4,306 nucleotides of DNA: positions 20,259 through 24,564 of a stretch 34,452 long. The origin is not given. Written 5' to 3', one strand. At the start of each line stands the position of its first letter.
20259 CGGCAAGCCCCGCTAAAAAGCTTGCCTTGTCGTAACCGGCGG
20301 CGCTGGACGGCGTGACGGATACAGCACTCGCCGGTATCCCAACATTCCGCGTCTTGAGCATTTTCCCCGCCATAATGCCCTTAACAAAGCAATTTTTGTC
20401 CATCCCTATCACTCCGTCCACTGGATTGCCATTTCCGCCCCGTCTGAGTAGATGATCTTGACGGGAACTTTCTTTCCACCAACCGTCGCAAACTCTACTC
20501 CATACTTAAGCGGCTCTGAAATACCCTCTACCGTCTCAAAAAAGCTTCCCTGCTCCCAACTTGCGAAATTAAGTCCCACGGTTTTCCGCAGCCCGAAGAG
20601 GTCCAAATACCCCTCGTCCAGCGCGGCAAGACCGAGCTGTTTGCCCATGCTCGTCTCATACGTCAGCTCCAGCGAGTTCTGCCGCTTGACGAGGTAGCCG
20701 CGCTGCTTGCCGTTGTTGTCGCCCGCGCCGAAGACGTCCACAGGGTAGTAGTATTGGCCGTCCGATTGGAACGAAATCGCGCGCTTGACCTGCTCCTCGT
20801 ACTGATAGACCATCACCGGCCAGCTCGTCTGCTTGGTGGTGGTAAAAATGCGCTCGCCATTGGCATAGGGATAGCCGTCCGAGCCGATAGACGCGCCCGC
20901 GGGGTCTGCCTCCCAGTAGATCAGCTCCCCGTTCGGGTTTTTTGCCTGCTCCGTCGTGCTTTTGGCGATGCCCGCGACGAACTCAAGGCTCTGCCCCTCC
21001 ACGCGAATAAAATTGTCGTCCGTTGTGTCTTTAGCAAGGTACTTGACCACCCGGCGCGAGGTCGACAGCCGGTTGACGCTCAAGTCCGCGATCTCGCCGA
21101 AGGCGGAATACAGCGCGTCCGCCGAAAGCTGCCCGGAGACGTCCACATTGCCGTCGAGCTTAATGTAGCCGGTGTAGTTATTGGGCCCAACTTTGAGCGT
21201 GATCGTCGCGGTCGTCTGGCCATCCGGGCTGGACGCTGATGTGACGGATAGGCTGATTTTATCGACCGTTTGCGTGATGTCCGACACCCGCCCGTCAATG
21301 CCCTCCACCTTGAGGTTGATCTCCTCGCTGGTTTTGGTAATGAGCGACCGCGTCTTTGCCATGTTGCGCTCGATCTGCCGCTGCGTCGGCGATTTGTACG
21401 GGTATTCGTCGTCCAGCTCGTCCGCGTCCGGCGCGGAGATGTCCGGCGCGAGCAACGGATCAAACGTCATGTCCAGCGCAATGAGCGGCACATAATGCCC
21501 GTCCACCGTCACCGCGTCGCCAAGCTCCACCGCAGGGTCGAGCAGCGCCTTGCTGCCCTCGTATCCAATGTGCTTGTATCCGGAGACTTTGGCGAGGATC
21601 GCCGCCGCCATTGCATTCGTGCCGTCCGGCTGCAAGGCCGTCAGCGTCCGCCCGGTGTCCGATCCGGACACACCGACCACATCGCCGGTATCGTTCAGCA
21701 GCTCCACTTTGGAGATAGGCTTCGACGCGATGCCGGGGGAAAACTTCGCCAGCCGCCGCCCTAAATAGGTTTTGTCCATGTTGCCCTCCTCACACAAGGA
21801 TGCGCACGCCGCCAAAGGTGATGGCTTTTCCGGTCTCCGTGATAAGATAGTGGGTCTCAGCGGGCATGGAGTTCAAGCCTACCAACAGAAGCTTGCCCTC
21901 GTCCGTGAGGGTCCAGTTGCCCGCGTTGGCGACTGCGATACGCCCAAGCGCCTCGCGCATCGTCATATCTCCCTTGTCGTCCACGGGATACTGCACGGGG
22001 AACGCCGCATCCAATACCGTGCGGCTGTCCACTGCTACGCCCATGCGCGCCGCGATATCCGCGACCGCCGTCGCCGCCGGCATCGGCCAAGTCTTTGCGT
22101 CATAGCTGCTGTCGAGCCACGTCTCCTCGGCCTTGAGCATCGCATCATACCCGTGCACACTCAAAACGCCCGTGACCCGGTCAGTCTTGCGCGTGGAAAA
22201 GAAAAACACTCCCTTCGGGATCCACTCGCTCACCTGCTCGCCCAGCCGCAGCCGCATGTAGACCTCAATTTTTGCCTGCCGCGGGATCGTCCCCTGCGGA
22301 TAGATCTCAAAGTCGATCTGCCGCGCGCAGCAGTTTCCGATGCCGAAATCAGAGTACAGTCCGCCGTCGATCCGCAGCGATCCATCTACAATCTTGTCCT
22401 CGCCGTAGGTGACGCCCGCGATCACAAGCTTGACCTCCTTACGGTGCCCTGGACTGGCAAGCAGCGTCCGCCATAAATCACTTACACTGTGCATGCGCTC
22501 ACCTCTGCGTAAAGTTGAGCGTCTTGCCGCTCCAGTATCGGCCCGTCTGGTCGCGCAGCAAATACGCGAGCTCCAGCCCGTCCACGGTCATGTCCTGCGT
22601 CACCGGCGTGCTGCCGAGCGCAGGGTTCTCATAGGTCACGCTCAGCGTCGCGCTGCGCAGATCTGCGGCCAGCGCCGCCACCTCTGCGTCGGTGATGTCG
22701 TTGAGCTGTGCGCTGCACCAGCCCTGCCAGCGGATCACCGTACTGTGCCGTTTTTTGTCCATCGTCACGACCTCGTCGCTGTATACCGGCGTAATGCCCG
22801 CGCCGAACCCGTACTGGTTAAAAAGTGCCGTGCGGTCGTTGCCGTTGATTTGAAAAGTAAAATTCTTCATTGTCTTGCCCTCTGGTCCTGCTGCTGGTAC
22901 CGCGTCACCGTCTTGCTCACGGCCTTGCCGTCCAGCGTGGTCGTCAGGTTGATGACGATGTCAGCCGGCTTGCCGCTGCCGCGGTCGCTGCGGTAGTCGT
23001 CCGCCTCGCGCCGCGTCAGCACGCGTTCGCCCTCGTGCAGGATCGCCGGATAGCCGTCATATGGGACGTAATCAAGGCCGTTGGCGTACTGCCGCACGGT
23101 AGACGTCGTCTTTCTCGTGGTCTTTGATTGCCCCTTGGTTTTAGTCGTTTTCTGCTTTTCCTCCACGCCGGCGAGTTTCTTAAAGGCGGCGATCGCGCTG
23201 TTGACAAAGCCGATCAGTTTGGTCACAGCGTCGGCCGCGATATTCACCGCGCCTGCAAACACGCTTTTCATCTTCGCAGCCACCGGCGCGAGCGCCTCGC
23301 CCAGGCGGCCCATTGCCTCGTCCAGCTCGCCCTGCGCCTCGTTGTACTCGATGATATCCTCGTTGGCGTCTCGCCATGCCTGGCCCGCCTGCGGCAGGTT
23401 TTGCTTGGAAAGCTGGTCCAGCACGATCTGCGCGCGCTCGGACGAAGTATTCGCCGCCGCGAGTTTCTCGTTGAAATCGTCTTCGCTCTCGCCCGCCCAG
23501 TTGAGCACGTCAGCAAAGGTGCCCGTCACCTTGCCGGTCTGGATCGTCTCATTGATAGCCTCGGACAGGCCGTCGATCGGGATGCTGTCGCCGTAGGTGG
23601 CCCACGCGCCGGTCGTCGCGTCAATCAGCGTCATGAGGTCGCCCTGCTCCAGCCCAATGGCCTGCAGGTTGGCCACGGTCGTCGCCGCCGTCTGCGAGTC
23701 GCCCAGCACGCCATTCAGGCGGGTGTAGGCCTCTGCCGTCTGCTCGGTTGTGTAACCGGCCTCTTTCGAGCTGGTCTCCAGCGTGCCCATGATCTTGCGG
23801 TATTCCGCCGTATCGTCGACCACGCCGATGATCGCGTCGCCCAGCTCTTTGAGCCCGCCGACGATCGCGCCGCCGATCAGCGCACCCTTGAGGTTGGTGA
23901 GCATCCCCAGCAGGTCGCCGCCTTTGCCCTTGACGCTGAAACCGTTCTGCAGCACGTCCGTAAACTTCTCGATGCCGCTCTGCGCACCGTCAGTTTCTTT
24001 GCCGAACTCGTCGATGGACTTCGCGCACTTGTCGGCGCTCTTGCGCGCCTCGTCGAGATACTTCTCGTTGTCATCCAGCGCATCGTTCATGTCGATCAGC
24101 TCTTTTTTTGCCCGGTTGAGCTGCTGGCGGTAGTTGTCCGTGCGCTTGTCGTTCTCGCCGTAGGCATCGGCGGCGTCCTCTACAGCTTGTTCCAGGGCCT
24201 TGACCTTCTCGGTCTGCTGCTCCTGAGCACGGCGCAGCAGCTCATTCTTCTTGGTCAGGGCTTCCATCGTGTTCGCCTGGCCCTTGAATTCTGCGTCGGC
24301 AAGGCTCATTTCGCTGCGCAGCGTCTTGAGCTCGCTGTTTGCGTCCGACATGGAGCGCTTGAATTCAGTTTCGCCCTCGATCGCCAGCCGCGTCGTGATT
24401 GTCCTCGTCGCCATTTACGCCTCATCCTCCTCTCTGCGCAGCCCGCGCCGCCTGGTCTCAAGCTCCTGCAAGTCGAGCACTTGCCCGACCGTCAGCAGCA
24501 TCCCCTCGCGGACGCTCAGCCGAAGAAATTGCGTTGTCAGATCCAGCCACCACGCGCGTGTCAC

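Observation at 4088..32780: Six dispersed copies of a 17-bp pseudo-palindrome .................: candidate parS centromeres or a master-operator network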

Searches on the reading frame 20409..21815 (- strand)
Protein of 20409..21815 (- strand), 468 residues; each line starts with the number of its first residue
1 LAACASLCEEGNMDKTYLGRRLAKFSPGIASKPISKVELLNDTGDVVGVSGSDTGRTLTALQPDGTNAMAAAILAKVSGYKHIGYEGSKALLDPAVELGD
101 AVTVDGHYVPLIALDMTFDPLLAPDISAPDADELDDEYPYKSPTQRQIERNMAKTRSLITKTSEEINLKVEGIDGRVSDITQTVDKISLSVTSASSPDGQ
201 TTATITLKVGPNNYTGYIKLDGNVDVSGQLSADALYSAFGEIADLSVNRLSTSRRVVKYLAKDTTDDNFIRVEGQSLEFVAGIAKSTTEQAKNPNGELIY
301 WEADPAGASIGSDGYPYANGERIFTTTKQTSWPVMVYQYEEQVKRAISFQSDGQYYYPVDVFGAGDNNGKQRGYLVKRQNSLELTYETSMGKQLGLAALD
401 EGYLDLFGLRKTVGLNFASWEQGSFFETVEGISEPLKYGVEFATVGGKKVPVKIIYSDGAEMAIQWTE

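Call 11: search_protein_families(library=pfam, proteins=[window:20409-21815:-], max_evalue=0.01)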
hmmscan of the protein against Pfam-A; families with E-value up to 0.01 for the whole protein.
window:20409-21815:- (468 aa): 0 families

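Call 23: search_protein_families(library=phrogs, proteins=[window:20409-21815:-], max_evalue=0.001)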
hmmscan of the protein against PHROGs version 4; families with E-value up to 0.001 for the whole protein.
window:20409-21815:- (468 aa): 1 family
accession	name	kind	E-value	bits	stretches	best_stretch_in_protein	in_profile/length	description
phrog_6211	-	tail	9.5e-07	28.1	1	203-393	975-1114/1168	minor tail protein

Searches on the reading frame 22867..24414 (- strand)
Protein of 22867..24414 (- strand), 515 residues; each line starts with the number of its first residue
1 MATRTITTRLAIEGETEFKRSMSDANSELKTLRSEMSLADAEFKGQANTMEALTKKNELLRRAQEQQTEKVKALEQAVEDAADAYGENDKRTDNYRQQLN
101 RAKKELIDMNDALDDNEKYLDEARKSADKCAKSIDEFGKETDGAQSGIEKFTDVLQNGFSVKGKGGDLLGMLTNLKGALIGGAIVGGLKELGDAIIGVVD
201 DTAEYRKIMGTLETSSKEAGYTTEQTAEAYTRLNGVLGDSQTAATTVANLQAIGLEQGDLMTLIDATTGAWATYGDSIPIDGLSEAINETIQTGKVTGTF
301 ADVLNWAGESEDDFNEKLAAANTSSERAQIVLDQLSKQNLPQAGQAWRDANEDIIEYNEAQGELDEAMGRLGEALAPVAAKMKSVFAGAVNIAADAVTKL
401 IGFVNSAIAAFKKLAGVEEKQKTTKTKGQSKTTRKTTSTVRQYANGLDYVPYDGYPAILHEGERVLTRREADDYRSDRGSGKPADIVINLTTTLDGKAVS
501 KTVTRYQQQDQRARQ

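Call 11: search_protein_families(library=pfam, proteins=[window:22867-24414:-], max_evalue=0.01)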
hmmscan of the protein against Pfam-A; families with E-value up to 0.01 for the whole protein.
window:22867-24414:- (515 aa): 2 families
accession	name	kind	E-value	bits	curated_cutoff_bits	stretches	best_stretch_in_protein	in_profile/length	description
PF20155.4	TMP_3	-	7.3e-05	23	41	1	194-298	2-108/192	Tape measure protein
PF05622.17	HOOK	-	0.0019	17.5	35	1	19-137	268-390/514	HOOK protein coiled-coil region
